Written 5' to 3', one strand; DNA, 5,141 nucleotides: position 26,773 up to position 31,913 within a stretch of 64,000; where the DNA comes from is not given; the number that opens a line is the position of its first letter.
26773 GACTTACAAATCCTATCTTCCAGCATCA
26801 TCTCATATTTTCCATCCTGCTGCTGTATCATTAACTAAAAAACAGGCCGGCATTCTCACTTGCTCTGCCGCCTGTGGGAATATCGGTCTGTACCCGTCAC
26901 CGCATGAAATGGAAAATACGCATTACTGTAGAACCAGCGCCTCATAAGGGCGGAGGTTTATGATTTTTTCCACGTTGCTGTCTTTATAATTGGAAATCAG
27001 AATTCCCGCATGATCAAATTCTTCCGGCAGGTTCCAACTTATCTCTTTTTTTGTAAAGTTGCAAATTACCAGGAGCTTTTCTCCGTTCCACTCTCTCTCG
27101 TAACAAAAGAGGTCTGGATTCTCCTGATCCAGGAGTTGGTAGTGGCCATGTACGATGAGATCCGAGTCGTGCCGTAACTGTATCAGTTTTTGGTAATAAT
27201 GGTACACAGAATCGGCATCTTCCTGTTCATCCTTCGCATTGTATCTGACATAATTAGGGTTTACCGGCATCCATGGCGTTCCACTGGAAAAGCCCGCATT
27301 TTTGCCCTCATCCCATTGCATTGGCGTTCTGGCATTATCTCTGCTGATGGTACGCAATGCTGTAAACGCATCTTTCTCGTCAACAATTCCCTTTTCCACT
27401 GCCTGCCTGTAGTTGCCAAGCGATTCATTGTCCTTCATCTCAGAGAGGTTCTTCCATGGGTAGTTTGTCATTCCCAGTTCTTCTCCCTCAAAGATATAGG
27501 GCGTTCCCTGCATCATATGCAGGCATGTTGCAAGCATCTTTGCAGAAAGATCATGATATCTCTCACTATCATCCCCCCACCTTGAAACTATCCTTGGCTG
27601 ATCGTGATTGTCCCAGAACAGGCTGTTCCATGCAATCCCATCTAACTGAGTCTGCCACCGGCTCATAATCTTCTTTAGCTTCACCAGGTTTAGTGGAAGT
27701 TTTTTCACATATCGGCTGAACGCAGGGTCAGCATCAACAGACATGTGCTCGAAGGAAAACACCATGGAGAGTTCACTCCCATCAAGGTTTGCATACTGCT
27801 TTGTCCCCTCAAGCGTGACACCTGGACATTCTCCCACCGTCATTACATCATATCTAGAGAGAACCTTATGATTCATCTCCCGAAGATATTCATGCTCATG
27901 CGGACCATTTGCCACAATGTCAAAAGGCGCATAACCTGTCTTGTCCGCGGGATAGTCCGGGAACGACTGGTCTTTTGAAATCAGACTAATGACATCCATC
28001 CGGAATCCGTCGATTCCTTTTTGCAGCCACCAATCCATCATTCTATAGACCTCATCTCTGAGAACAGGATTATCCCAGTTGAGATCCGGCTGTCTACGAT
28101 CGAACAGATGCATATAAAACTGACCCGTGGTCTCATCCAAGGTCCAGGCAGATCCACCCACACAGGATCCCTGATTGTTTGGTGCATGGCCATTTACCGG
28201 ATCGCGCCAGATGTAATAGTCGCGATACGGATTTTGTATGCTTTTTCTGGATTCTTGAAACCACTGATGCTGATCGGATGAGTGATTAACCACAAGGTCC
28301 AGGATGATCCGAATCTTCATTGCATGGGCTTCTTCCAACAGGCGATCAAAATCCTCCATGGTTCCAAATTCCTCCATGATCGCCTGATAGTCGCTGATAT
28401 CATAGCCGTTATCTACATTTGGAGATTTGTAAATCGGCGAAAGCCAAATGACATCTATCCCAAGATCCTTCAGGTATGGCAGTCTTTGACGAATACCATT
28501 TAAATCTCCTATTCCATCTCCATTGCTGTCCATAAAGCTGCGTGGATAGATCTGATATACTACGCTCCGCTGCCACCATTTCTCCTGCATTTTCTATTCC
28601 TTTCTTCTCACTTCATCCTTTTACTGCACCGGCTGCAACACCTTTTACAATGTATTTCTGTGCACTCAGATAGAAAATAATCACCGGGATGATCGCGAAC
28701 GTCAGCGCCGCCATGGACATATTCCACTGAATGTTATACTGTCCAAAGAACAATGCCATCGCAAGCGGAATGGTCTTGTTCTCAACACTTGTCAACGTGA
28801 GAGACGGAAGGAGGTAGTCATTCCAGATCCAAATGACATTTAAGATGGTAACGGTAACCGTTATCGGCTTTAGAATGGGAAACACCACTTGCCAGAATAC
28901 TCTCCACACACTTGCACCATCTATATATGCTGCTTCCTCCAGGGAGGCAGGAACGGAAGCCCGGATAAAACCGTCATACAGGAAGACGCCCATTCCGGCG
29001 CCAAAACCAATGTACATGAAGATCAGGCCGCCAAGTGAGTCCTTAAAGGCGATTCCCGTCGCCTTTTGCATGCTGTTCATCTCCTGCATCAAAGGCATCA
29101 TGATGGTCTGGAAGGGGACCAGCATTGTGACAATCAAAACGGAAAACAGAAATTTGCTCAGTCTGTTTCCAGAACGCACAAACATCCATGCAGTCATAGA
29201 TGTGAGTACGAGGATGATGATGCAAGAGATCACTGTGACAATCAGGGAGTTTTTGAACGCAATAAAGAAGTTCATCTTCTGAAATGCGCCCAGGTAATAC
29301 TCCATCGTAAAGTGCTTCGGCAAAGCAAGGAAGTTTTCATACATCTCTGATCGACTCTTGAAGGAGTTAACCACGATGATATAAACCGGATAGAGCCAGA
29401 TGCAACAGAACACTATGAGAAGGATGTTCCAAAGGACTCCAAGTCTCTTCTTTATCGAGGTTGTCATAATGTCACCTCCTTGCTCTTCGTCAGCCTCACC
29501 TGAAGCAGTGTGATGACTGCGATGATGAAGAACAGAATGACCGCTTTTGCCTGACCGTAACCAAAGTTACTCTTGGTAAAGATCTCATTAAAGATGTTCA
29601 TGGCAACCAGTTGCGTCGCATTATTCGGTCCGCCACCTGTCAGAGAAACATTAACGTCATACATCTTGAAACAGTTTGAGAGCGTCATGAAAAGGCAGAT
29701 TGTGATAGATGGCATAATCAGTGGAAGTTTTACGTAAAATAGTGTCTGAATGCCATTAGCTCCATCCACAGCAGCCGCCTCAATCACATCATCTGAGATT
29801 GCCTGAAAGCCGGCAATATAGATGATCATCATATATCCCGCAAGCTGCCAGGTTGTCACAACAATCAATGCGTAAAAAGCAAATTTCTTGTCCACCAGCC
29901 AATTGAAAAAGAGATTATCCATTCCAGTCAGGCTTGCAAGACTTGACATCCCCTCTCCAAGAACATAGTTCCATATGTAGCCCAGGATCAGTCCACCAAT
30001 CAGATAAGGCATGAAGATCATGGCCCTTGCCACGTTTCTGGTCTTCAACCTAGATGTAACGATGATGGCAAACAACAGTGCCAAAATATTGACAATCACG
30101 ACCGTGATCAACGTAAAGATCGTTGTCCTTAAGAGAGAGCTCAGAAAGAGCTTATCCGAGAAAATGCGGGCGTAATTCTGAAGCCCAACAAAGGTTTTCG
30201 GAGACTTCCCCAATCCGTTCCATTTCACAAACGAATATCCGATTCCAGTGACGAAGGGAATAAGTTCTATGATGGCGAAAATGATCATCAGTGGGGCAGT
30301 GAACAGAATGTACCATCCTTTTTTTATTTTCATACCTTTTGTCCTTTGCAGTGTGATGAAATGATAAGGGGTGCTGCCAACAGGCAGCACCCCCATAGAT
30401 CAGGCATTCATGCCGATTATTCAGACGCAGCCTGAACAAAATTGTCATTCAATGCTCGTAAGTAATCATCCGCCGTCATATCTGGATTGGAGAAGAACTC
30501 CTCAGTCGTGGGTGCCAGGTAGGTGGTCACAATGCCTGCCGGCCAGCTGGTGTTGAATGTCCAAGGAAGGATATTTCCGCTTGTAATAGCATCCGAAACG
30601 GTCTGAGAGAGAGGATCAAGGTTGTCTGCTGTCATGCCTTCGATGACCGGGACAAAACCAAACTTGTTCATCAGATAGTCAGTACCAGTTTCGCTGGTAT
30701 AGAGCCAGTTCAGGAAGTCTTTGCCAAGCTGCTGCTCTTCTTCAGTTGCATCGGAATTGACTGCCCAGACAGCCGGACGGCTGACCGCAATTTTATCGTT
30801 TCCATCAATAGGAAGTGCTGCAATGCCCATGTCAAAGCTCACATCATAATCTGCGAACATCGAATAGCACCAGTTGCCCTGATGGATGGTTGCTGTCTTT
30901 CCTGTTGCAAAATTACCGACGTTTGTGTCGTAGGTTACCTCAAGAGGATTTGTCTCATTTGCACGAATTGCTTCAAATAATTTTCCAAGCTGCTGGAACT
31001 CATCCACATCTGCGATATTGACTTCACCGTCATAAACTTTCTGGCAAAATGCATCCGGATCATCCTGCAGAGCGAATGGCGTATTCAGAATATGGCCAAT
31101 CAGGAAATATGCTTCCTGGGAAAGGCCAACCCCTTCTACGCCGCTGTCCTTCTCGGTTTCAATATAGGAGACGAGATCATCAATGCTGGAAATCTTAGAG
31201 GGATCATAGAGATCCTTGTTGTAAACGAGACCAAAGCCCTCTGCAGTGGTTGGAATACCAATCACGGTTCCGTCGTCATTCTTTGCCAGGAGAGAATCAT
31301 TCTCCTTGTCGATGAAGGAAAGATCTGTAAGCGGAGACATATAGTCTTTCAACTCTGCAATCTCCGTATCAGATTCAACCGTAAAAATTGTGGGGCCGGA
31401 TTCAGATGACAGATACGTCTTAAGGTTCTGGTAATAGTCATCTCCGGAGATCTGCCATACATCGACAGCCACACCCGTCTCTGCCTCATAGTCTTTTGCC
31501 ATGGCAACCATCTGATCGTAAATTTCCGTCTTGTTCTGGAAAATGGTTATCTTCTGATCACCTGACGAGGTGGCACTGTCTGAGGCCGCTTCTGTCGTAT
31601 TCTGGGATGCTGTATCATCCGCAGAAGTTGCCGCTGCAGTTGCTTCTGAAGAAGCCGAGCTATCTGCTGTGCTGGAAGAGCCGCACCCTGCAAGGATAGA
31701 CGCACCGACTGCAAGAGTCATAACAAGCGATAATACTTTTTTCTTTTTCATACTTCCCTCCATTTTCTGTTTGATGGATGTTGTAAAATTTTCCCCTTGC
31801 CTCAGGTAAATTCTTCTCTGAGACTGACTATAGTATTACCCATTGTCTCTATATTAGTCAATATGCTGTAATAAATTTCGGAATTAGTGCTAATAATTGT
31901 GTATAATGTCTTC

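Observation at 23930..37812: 13.9-kb composite transposon with an 8-bp target duplication carrying an alpha-glucoside utilisation operon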

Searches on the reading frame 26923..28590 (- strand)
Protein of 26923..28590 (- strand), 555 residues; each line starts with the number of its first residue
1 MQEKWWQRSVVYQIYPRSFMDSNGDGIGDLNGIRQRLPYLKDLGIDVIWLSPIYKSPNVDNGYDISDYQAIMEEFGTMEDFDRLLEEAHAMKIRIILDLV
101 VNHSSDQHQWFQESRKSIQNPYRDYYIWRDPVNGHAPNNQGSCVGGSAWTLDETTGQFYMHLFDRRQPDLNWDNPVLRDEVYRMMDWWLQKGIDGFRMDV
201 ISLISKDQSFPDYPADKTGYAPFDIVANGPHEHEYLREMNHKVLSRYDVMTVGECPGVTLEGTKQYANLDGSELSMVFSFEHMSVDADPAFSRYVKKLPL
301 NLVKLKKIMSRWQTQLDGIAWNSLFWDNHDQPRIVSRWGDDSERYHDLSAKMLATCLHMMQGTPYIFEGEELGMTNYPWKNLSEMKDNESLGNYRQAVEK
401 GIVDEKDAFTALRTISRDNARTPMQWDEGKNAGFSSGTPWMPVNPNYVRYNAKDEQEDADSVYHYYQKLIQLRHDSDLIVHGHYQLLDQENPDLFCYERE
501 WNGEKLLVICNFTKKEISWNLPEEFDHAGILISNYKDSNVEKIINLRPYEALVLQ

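Call 7: search_protein_families(library=pfam, proteins=[window:26923-28590:-])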
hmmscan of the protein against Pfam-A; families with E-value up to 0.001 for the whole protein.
window:26923-28590:- (555 aa): 3 families
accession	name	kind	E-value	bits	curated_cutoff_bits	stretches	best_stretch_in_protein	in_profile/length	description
PF00128.31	Alpha-amylase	-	1.3e-166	555.7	22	1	13-482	1-446/446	Alpha amylase, catalytic domain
PF23915.1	SusG_C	-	2.5e-09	37.7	27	1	495-553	2-62/62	Alpha-amylase SusG C-terminal domain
PF16657.11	Malt_amylase_C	-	2e-08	34.6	27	1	482-526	1-44/75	Maltogenic Amylase, C-terminal domain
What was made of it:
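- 26923..28590 (-): GH13 oligo-1,6-glucosidase-type alpha-glucosidase (555 aa). Alpha-amylase domain, E = 1e-166 (call 7).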

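Call 26: search_protein_families(library=ncbifam, proteins=[window:26923-28590:-])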
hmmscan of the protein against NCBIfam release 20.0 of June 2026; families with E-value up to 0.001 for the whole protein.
window:26923-28590:- (555 aa): 36 families (the best 25 are shown)
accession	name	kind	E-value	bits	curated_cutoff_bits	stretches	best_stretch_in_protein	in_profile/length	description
TIGR02403.1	trehalose_treC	equivalog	1.1e-205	684.5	799.05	1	5-554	1-542/544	alpha,alpha-phosphotrehalase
NF008183.0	PRK10933.1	subfamily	4.7e-193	642.8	535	1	3-553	5-547/551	alpha,alpha-phosphotrehalase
NF051899.1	BetGalacBglAAgro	equivalog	2.1e-116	389.4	900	1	5-552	2-533/537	beta-galactosidase BglA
TIGR02456.1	treS_nterm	equivalog_domain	3.4e-98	329.5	678.35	2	4-331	1-308/539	maltose alpha-D-glucosyltransferase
NF008051.0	PRK10785.1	equivalog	5.8e-40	137.1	568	2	28-208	176-344/607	maltodextrin glucosidase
NF041321.1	Alpha-amyl_MalA_Halo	equivalog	6e-40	137.3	875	1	4-132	255-383/666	alpha-amylase MalA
NF041090.1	Cyc-maltodext_AglB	equivalog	1.6e-38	132.8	540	1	28-201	62-208/470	cyclomaltodextrinase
NF011083.0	PRK14510.1-2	equivalog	1.2e-21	76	1322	1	28-204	220-386/1186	bifunctional glycogen debranching protein GlgX/4-alpha-glucanotransferase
TIGR02402.1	trehalose_TreZ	equivalog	8.1e-20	70.6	538.8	1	6-103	92-185/545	malto-oligosyltrehalose trehalohydrolase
TIGR02401.1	trehalose_TreY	equivalog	1e-17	63.7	498.65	1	33-114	18-103/838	malto-oligosyltrehalose synthase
NF011084.0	PRK14511.1-1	equivalog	3.1e-13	49.3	1021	1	32-110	18-97/728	malto-oligosyltrehalose synthase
NF006970.0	PRK09441.1-3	equivalog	3.9e-13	48.9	516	1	31-204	58-234/466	alpha-amylase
NF006969.0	PRK09441.1-2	equivalog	5e-12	45.5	382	1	31-109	22-112/483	alpha-amylase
NF007051.0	PRK09505.1-1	equivalog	1.4e-11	43.2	864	1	28-105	236-327/686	alpha-amylase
NF011077.0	PRK14507.1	equivalog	2.1e-11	42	2148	1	34-104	761-832/1693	malto-oligosyltrehalose synthase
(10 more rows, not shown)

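Call 33: search_solved_structures(query=window:26923-28590:-, max_evalue=1e-50)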
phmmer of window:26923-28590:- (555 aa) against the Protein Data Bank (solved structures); distinct sequences matched with E-value up to 1e-50: 77 (the best 60 are shown).
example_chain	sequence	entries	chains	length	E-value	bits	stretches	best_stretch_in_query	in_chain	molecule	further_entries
1uok_A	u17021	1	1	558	2.3e-202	676.9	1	1-554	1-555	OLIGO-1,6-GLUCOSIDASE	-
9u7v_A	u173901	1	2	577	2.1e-198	663.8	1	1-554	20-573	oligo-1,6-glucosidase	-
5do8_B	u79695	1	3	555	8.1e-191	638.8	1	3-555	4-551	Lmo0184 protein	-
4m56_A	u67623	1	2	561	4.7e-189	633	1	4-552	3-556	Oligo-1,6-glucosidase 1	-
5wcz_A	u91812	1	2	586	5.2e-189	632.8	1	4-552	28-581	Oligo-1,6-glucosidase 1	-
4m8u_A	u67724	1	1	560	5.7e-189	632.7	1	4-552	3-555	Oligo-1,6-glucosidase 1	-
4mb1_A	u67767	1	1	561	6.7e-189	632.5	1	4-552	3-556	Oligo-1,6-glucosidase 1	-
7lv6_B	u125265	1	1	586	2.4e-188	630.6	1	4-552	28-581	Oligo-1,6-glucosidase 1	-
4maz_A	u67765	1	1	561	3.5e-188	630.1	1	4-552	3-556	Oligo-1,6-glucosidase 1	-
5brq_A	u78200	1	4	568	1.6e-178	598.2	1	3-553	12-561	Glycoside Hydrolase Family 13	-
5brp_A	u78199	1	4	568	6.4e-178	596.2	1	3-553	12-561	Glycoside Hydrolase Family 13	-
4aie_A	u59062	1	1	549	1.4e-177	595.1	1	4-553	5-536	GLUCAN 1,6-ALPHA-GLUCOSIDASE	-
8ids_A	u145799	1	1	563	1.6e-173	581.7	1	1-553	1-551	Alpha-glucosidase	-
5zcb_A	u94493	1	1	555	1.3e-172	578.7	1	1-553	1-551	Alpha-glucosidase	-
8ibk_A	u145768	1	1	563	2.7e-172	577.7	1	1-553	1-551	Alpha-glucosidase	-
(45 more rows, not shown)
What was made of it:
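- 26923..28590 (-): Best solved structure is 1UOK oligo-1,6-glucosidase, E = 2e-202, full length (call 33).
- On GH13 oligo-1,6-glucosidase: Top PDB hits are 1UOK, 9U7V and 4M56, all oligo-1,6-glucosidases (call 33).
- Closest known: Oligo-1,6-glucosidase / CUT1 ABC alpha-glucoside operons of Firmicutes. Same: The GH13 enzyme aligns over its full length to 1UOK (E = 2e-202; call 33).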

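Call 59: find_homologous_proteins(query=window:26923-28590:-, max_evalue=1e-150)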
Query window:26923-28590:- (555 aa): 7997 proteins with E <= 1e-150 among 8000 candidates; the best 120 are listed.
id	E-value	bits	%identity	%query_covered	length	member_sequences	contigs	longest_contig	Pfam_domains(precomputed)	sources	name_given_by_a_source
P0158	0.0e+0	1276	100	96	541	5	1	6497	PF00128.32,PF16657.12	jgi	jgi:oligo-1,6-glucosidase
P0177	2.5e-270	916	68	100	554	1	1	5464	PF00128.32,PF16657.12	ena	-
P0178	2.5e-269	913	68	100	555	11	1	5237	PF00128.32,PF16657.12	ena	-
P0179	1.6e-265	900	68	100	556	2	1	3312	PF00128.32,PF16657.12,PF23915.2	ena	-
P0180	9.4e-265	898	67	100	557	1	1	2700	PF00128.32,PF16657.12,PF23915.2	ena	-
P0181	1.3e-264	897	66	100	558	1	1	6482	PF00128.32,PF16657.12,PF23915.2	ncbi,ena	-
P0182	3.4e-263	893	66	100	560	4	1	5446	PF00128.32,PF16657.12,PF23915.2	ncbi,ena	-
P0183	7.7e-263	892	67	100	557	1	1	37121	PF00128.32,PF16657.12,PF23915.2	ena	-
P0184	1.2e-262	891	66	100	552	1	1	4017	PF00128.32,PF16657.12,PF23915.2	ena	-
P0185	3.3e-262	889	66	100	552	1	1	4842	PF00128.32,PF16657.12,PF23915.2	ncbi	-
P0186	3.7e-262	889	66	100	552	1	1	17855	PF00128.32,PF16657.12,PF23915.2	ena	-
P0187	7.4e-262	888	66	100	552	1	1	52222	PF00128.32,PF16657.12,PF23915.2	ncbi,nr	ncbi:MAG: alpha-glucosidase [Clostridium sp.]|nr:alpha-glucosidase [Clostridium sp.]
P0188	1.4e-260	884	65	100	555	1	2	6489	PF00128.32,PF16657.12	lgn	-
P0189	2.3e-260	883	66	100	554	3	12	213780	PF00128.32,PF16657.12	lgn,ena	-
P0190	9.4e-260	881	65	100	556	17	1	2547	PF00128.32,PF16657.12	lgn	-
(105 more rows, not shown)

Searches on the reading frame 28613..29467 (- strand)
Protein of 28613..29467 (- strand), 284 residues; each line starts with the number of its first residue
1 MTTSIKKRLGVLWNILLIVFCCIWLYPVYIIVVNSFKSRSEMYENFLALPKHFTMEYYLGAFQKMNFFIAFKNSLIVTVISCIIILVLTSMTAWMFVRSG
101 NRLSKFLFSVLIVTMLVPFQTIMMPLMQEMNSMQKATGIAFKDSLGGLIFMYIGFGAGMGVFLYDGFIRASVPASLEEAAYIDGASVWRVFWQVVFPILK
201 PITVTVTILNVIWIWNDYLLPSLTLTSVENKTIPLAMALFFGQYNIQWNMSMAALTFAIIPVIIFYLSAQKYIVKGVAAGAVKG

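Call 7: search_protein_families(library=pfam, proteins=[window:28613-29467:-])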
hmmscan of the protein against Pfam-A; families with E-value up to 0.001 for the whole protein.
window:28613-29467:- (284 aa): 1 family
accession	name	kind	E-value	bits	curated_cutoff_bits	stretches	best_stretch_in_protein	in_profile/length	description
PF00528.27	BPD_transp_1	-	5.9e-20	72.2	26.4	1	87-277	3-182/184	Binding-protein-dependent transport system inner membrane component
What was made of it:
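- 28613..29467 (-): ABC sugar permease (284 aa). BPD_transp_1 (call 7)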

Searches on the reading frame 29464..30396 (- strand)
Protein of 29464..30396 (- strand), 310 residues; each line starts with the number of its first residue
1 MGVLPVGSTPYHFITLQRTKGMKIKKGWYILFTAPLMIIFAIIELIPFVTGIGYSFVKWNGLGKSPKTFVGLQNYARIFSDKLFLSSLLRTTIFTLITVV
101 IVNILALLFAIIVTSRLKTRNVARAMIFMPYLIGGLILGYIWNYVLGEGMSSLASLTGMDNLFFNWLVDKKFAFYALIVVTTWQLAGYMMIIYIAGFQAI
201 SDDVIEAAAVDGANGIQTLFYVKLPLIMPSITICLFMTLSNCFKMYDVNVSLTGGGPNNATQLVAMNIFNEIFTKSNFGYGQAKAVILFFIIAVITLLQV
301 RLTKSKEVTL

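Call 7: search_protein_families(library=pfam, proteins=[window:29464-30396:-])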
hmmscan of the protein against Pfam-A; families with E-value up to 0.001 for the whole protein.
window:29464-30396:- (310 aa): 1 family
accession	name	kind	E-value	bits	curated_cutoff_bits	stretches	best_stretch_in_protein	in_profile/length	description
PF00528.27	BPD_transp_1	-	7.7e-14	52.3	26.4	1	107-304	2-180/184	Binding-protein-dependent transport system inner membrane component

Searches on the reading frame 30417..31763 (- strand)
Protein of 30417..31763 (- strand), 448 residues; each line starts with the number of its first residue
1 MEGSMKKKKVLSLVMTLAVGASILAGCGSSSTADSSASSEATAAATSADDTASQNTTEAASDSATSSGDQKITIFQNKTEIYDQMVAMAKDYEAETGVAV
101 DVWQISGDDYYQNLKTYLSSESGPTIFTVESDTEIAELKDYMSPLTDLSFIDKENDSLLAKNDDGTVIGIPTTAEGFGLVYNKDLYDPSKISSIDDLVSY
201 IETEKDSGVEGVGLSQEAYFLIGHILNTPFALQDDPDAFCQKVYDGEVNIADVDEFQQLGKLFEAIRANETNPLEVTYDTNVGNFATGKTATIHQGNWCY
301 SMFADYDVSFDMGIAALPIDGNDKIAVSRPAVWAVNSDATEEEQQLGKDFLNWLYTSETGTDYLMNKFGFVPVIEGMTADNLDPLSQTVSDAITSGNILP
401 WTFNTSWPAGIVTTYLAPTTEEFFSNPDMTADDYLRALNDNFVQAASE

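Call 7: search_protein_families(library=pfam, proteins=[window:30417-31763:-])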
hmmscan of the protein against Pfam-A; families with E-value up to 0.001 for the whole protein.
window:30417-31763:- (448 aa): 2 families
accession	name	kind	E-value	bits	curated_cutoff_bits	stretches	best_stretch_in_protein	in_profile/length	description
PF13416.11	SBP_bac_8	-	3.7e-26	93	27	1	87-379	1-267/279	Bacterial extracellular solute-binding protein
PF01547.30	SBP_bac_1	-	3.4e-21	77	26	1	79-359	5-305/307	Bacterial extracellular solute-binding protein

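Call 22: find_encoding_contigs(protein=window:30417-31763:-, flank=10000, max_places=10)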
Protein window:30417-31763:- (448 aa): 10 contigs read that carry it; 6 places shown.
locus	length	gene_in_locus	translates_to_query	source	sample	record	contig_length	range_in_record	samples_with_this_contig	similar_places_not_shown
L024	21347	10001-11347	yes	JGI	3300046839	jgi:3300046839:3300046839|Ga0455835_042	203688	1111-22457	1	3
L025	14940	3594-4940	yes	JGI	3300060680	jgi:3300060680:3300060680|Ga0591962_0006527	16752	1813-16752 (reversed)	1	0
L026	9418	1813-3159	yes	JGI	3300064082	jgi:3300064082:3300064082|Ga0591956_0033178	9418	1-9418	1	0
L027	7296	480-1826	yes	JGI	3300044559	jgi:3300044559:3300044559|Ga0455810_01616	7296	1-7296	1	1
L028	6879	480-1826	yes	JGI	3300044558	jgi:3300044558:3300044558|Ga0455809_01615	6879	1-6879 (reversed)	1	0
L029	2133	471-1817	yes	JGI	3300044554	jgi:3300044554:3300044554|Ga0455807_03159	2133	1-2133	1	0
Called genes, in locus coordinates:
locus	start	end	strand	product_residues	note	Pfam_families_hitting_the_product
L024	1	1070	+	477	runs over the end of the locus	PF01554:MatE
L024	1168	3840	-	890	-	PF00512:HisKA (weak), PF00072:Response_reg, PF00990:GGDEF (weak)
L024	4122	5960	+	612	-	PF01609:DDE_Tnp_1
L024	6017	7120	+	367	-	-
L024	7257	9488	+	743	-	PF01609:DDE_Tnp_1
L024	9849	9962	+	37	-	-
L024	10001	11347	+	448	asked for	PF01547:SBP_bac_1, PF13416:SBP_bac_8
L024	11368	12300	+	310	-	PF00528:BPD_transp_1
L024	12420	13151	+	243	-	PF00528:BPD_transp_1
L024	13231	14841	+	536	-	PF00128:Alpha-amylase, PF16657:Malt_amylase_C (weak), PF23915:SusG_C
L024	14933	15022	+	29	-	-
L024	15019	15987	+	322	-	PF00356:LacI, PF00532:Peripla_BP_1, PF13407:Peripla_BP_4, PF13377:Peripla_BP_3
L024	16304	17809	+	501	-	PF01609:DDE_Tnp_1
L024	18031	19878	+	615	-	PF00512:HisKA, PF00072:Response_reg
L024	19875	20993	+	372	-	-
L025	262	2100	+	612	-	PF01609:DDE_Tnp_1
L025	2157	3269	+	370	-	-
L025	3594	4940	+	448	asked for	PF01547:SBP_bac_1, PF13416:SBP_bac_8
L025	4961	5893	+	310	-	PF00528:BPD_transp_1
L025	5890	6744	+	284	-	PF00528:BPD_transp_1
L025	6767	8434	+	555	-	PF00128:Alpha-amylase, PF16657:Malt_amylase_C (weak), PF23915:SusG_C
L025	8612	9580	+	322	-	PF00356:LacI, PF00532:Peripla_BP_1, PF13407:Peripla_BP_4, PF13377:Peripla_BP_3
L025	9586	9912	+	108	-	-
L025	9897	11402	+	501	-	PF01609:DDE_Tnp_1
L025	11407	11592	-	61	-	PF01797:Y1_Tnp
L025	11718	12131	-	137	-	-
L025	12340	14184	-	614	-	PF04616:Glyco_hydro_43, PF00754:F5_F8_type_C, PF22633:F5_F8_type_C_2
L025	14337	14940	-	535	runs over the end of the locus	PF01301:Glyco_hydro_35, PF02449:Glyco_hydro_42 (weak), PF18120:DUF5597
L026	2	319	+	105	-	?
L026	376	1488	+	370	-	-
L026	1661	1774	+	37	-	-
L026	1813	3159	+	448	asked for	PF01547:SBP_bac_1, PF13416:SBP_bac_8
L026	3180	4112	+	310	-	PF00528:BPD_transp_1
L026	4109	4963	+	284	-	PF00528:BPD_transp_1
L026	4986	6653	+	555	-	PF00128:Alpha-amylase, PF16657:Malt_amylase_C (weak), PF23915:SusG_C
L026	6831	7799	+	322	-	PF00356:LacI, PF00532:Peripla_BP_1, PF13407:Peripla_BP_4, PF13377:Peripla_BP_3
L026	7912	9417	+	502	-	?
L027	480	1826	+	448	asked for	PF01547:SBP_bac_1, PF13416:SBP_bac_8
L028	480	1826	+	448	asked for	PF01547:SBP_bac_1, PF13416:SBP_bac_8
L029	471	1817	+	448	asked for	PF01547:SBP_bac_1, PF13416:SBP_bac_8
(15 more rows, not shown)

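Call 26: search_protein_families(library=ncbifam, proteins=[window:30417-31763:-])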
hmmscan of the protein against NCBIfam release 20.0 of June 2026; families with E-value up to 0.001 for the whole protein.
window:30417-31763:- (448 aa): 2 families
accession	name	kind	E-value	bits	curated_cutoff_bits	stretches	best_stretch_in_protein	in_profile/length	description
NF007011.0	PRK09474.1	equivalog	1.2e-11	44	291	1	61-400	22-357/396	maltose/maltodextrin ABC transporter substrate-binding protein MalE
TIGR03850.1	bind_CPR_0540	equivalog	3.6e-06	25.9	299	1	8-390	1-378/437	carbohydrate ABC transporter substrate-binding protein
